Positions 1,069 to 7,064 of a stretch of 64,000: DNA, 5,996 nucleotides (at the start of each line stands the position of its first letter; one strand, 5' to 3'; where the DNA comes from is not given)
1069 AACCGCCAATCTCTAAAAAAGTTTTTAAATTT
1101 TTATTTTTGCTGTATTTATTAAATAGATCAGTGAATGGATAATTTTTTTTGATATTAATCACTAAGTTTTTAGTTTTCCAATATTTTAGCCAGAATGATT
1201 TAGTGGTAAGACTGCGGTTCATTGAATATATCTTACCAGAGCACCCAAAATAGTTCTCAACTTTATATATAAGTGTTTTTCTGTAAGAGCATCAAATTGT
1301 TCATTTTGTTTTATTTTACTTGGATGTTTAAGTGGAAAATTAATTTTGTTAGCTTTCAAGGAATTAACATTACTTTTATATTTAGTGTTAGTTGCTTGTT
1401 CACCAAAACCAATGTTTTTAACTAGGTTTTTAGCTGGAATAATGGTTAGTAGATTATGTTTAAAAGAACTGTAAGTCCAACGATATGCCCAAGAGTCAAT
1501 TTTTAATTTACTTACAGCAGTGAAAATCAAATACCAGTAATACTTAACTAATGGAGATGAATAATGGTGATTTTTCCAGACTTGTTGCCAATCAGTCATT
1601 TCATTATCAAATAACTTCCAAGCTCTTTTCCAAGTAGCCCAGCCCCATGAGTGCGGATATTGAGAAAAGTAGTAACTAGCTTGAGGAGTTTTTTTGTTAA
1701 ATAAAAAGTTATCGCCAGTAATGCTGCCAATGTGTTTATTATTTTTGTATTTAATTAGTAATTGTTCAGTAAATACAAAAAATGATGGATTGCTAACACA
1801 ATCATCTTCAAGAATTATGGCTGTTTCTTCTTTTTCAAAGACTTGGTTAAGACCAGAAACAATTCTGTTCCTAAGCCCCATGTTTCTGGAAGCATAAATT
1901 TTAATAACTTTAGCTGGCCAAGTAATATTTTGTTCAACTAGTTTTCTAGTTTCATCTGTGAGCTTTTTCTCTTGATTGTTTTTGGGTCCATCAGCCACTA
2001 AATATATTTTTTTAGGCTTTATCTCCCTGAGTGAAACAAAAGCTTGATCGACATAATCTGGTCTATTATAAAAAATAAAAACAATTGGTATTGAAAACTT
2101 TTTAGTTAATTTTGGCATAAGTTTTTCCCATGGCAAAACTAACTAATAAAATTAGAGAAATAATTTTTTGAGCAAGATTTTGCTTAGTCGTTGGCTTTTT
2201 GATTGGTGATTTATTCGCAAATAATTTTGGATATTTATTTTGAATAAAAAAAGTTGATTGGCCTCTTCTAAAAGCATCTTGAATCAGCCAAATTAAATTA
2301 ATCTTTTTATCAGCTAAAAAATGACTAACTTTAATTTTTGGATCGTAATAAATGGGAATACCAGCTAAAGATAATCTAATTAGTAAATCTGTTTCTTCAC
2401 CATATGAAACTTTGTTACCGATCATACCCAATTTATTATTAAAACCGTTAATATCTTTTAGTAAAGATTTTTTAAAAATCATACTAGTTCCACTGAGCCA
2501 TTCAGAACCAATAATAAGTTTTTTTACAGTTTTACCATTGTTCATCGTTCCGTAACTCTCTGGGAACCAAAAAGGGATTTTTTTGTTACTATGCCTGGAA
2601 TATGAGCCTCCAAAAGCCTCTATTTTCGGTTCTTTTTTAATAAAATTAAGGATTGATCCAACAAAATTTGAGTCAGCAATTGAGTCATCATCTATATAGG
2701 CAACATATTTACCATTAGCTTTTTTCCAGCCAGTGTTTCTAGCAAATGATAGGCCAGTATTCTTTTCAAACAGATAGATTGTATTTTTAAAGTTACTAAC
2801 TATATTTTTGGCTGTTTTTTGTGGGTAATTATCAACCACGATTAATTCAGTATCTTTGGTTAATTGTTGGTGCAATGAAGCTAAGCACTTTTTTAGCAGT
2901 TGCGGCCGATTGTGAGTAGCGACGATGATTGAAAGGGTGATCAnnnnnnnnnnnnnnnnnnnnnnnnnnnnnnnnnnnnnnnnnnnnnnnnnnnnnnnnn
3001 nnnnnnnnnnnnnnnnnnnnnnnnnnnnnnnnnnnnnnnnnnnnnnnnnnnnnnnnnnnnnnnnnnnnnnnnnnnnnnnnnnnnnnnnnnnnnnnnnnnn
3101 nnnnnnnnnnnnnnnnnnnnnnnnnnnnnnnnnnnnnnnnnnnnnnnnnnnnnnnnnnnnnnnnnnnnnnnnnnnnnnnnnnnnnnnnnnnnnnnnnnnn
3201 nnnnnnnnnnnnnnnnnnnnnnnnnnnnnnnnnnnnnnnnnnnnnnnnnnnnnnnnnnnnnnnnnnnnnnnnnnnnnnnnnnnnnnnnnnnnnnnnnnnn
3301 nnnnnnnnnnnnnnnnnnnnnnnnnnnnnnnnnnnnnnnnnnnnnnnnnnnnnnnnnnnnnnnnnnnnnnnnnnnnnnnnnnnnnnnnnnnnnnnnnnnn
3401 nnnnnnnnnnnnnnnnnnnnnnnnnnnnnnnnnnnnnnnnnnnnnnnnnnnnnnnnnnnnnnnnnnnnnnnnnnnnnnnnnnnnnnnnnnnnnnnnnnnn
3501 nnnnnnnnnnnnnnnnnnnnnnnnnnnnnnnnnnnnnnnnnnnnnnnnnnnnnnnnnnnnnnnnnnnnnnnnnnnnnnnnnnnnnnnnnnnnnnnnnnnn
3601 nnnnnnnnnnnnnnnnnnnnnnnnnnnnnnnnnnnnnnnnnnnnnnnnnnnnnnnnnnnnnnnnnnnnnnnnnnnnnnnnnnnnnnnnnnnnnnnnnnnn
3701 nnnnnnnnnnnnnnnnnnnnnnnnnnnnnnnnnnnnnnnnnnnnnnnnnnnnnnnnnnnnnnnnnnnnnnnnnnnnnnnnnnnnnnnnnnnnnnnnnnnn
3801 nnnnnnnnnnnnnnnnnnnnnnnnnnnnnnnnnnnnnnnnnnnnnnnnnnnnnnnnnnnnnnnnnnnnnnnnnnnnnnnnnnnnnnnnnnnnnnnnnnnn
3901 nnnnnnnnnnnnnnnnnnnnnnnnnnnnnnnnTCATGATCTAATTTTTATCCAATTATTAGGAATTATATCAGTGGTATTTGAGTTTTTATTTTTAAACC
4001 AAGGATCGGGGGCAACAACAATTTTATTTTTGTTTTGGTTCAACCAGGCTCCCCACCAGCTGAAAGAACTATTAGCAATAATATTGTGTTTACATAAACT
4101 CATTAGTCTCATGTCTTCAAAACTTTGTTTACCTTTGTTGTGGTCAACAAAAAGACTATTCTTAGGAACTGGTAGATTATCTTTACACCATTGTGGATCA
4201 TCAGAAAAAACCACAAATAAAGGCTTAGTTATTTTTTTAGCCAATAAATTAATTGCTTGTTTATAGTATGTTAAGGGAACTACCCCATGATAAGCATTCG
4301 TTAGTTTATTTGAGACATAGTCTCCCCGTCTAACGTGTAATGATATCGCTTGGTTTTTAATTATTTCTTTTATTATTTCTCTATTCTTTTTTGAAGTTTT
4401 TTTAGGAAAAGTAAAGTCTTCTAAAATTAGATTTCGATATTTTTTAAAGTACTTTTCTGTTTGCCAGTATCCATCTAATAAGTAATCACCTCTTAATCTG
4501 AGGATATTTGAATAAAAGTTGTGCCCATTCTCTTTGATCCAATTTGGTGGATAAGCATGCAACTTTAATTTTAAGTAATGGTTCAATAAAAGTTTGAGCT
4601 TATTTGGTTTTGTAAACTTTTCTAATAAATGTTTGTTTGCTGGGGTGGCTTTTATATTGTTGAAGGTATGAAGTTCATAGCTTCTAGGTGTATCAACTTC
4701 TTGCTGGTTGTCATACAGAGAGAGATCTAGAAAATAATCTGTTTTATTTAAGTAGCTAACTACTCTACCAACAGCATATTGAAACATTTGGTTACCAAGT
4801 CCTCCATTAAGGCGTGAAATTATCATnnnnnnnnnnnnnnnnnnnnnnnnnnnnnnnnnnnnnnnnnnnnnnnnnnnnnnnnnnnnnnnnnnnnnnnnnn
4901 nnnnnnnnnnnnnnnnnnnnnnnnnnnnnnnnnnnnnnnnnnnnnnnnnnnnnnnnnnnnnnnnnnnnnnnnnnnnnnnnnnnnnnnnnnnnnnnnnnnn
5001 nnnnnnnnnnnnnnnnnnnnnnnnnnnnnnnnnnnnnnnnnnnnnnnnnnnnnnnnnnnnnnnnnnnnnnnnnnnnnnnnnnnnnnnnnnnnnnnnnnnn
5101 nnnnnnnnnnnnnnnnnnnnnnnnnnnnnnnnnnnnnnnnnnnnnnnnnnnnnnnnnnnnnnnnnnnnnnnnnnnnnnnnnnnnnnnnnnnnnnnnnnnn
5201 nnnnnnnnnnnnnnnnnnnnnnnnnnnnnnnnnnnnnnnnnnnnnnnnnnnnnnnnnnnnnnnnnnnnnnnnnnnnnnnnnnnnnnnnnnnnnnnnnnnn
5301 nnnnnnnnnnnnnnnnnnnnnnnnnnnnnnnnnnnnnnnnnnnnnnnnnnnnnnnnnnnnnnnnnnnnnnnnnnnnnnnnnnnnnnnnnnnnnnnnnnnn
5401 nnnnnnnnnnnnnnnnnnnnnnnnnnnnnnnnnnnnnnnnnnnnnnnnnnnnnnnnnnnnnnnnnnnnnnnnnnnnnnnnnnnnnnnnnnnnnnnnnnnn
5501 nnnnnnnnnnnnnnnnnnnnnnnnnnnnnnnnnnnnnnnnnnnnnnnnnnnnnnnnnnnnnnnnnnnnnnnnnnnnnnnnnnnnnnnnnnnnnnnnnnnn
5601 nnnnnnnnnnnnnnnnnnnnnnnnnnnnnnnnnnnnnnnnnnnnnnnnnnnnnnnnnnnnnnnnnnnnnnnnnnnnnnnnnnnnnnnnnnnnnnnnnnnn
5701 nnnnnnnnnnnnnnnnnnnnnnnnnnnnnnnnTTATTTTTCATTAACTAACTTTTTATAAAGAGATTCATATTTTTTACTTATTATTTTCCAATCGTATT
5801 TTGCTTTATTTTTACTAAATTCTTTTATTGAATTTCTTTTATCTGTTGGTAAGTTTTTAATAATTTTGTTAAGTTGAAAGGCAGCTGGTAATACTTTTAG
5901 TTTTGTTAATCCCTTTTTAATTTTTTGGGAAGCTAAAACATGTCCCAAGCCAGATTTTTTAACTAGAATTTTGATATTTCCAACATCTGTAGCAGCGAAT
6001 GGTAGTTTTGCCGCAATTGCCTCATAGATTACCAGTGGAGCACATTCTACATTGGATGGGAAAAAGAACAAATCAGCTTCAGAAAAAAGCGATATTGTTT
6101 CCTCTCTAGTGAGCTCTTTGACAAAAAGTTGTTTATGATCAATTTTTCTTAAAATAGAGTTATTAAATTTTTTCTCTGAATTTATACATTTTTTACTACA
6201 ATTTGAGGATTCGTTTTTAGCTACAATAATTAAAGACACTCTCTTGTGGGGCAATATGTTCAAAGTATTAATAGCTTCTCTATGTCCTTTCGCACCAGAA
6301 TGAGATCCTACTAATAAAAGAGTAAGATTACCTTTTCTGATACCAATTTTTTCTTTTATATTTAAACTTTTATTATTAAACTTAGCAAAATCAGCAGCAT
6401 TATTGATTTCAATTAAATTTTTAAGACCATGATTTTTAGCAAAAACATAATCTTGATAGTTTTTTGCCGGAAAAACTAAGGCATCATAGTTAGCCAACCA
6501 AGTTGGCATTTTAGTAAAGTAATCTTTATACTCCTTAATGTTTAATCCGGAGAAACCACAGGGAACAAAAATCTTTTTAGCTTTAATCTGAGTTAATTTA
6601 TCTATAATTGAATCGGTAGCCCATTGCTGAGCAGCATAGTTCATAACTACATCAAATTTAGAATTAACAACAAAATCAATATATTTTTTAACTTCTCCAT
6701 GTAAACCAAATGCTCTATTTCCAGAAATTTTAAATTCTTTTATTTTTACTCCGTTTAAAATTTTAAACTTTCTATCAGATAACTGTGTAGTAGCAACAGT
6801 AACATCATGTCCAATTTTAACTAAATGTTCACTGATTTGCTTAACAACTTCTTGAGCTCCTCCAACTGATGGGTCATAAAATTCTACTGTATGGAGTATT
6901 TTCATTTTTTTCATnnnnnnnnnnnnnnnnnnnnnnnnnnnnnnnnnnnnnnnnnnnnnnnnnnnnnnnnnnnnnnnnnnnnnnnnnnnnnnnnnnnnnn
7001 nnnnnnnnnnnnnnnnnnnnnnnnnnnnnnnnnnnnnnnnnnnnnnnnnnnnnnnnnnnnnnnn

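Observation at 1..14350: Compositional island: about 25% GC over the first ~14 kb versus 40-48% in the rest of the window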

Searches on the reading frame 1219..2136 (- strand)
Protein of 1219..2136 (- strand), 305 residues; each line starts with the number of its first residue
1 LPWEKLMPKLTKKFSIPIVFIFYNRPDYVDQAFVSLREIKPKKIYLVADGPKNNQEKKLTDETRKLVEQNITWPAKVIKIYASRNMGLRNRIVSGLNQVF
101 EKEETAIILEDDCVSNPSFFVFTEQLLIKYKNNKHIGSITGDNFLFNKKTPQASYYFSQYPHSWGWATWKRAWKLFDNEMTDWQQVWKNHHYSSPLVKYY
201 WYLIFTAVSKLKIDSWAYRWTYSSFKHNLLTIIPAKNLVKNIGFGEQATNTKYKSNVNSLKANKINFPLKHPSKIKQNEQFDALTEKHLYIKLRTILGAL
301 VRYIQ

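Call 4: search_protein_families(library=pfam, proteins=[window:1219-2136:-])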
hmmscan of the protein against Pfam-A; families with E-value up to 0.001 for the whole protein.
window:1219-2136:- (305 aa): 1 family
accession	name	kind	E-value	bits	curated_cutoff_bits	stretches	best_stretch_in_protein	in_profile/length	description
PF00535.33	Glycos_transf_2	-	5e-05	23.7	23.3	1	18-119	2-95/168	Glycosyl transferase family 2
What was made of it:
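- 1219..2136 (-): Cassette gene 1: weak GT2-like protein, 305 aa (TTG start). Pfam Glycos_transf_2 23.7 bits, just above the cutoff (call 4).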

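Call 54: search_protein_families(library=ncbifam, proteins=[window:1219-2136:-], max_evalue=0.00001)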
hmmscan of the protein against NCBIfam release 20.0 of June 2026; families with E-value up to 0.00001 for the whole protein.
window:1219-2136:- (305 aa): 0 families

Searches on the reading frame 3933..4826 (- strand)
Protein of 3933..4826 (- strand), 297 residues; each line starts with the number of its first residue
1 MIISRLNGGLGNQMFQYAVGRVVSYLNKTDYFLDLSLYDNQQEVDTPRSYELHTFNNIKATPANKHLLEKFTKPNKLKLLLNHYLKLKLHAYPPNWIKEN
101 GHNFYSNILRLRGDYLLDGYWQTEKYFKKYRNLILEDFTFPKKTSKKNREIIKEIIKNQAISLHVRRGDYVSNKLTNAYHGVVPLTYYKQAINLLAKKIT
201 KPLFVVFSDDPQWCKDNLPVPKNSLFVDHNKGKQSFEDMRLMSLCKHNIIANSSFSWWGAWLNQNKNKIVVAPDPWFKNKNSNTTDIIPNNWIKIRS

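Call 4: search_protein_families(library=pfam, proteins=[window:3933-4826:-])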
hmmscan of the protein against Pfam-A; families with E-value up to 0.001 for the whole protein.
window:3933-4826:- (297 aa): 1 family
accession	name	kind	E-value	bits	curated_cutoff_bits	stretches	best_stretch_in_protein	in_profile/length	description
PF01531.22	Glyco_transf_11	-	3.2e-34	118.9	23.9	1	94-295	98-297/298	Glycosyl transferase family 11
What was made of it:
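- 3933..4826 (-): Cassette gene 4: GT11 (alpha-1,2-fucosyltransferase family). Pfam Glyco_transf_11 118.9 bits against cutoff 23.9 (call 4).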

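Call 29: search_protein_families(library=ncbifam, proteins=[window:3933-4826:-], max_evalue=0.00001)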
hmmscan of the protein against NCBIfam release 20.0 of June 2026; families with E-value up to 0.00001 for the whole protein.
window:3933-4826:- (297 aa): 0 families

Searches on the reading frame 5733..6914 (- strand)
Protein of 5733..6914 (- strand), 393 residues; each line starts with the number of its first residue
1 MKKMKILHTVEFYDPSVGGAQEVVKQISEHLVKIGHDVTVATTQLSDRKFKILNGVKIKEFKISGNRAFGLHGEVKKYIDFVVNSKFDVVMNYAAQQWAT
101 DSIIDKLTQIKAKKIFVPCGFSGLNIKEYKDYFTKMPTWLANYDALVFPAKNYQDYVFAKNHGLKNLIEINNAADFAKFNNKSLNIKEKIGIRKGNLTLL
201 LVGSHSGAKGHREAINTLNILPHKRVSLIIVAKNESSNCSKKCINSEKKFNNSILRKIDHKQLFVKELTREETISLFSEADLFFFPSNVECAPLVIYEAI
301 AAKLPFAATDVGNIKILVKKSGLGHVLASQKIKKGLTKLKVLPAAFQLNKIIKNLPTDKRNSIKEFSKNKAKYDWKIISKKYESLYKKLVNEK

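Call 4: search_protein_families(library=pfam, proteins=[window:5733-6914:-])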
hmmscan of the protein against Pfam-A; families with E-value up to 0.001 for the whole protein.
window:5733-6914:- (393 aa): 3 families
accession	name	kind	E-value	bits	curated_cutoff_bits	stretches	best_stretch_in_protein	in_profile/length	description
PF00534.26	Glycos_transf_1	-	1.3e-13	51.2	26.4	1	185-330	4-143/172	Glycosyl transferases group 1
PF13692.12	Glyco_trans_1_4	-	1.3e-10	42.1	27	1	198-321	3-118/142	Glycosyl transferases group 1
PF13439.12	Glyco_transf_4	-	0.00017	22.1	28.5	1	17-90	1-76/170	Glycosyltransferase Family 4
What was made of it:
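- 5733..6914 (-): Cassette gene 6: GT4 glycosyltransferase. Pfam Glycos_transf_1 51.2 bits (call 4).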

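Call 54: search_protein_families(library=ncbifam, proteins=[window:5733-6914:-], max_evalue=0.00001)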
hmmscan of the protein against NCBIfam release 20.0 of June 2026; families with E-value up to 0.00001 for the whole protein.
window:5733-6914:- (393 aa): 8 families
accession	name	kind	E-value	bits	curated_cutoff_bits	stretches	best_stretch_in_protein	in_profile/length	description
TIGR02149.1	glgA_Coryne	subfamily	2.2e-13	50.1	302.4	1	165-390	175-391/391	glycogen synthase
TIGR03088.1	stp2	hypoth_equivalog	3.4e-10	39.5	409.05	1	269-389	262-373/374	TIGR03088 family PEP-CTERM/XrtA system glycosyltransferase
NF038295.1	EPS_HpsP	equivalog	5.9e-10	38.7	550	1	177-389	188-387/388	hormogonium polysaccharide biosynthesis glycosyltransferase HpsP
NF047684.1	TeichurnBiosyTuaC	equivalog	5.9e-10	38.6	550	1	174-337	197-345/391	teichuronic acid biosynthesis protein TuaC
TIGR03999.1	thiol_BshA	equivalog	5.7e-09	35.4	273.7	1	15-390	9-374/375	N-acetyl-alpha-D-glucosaminyl L-malate synthase BshA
NF012028.0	PRK15484.1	subfamily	7e-07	28.7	618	1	171-387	167-376/380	lipopolysaccharide N-acetylglucosaminyltransferase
TIGR03449.1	mycothiol_MshA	equivalog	8.2e-07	28.3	462.5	1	171-389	194-403/406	D-inositol-3-phosphate glycosyltransferase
NF041010.1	glycosy_Agl16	equivalog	2e-06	26.9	575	0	199-389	182-351/352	glycosylation protein Agl16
